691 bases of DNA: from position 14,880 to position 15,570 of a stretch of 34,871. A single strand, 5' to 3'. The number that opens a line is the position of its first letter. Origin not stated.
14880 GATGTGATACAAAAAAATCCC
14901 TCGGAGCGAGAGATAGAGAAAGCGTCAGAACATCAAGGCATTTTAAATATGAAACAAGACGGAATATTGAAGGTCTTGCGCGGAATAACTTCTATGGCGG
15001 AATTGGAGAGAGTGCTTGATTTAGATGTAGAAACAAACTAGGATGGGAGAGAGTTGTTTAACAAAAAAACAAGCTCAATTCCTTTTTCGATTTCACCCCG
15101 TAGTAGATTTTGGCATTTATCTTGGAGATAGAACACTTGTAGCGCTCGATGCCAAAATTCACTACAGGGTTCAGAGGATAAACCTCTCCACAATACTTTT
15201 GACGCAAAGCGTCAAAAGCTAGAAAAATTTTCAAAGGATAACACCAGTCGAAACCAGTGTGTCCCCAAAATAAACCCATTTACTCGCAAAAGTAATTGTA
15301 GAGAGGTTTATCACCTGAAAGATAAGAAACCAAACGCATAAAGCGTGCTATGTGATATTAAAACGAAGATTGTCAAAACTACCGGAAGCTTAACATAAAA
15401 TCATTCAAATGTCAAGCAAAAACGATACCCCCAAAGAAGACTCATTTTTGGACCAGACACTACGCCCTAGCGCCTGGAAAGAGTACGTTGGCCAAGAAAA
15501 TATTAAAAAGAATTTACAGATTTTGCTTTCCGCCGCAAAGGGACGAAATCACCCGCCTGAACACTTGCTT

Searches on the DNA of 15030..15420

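Call 67: search_rna_families(source=window, start=15030, end=15420, threshold=evalue, max_evalue=10)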
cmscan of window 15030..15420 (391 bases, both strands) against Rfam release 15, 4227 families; matches with E-value up to 10: 9.
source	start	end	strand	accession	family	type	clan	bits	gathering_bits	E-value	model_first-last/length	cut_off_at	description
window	15192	15246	-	RF00066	U7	Gene; snRNA;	-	20.5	34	0.032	1-62/62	no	U7 small nuclear RNA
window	15169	15251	-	RF00473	snosnR54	Gene; snRNA; snoRNA; CD-box;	CL00065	19.4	50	2.8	1-87/87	no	Small nucleolar RNA snR54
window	15163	15327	+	RF03926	MIR1435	Gene; miRNA;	-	17.7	94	4.7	1-186/186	no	MIR1435 microRNA precursor family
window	15197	15341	+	RF01865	Vg1_ribozyme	Gene; ribozyme;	-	17.6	90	6.1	1-142/142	no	Manganese dependent ribozyme in Vg1 mRNA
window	15173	15267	-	RF01735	epsC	Cis-reg;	-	14.4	42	4.5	1-117/117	no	epsC RNA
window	15030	15070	+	RF03642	MIR5743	Gene; miRNA;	-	14.4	111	9.8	41-81/81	5'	MIR5743 microRNA precursor family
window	15178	15230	-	RF04156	MIR2670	Gene; miRNA;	-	13.2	117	2.6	73-123/200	no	MIR2670 microRNA precursor family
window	15095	15170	-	RF04149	MIR447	Gene; miRNA;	-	13.2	200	2.8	1-236/236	no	MIR447 microRNA precursor family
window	15277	15374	-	RF03119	dCoV-5UTR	Cis-reg;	CL00116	12.8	102.9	2.5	1-294/294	no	Deltacoronavirus 5'UTR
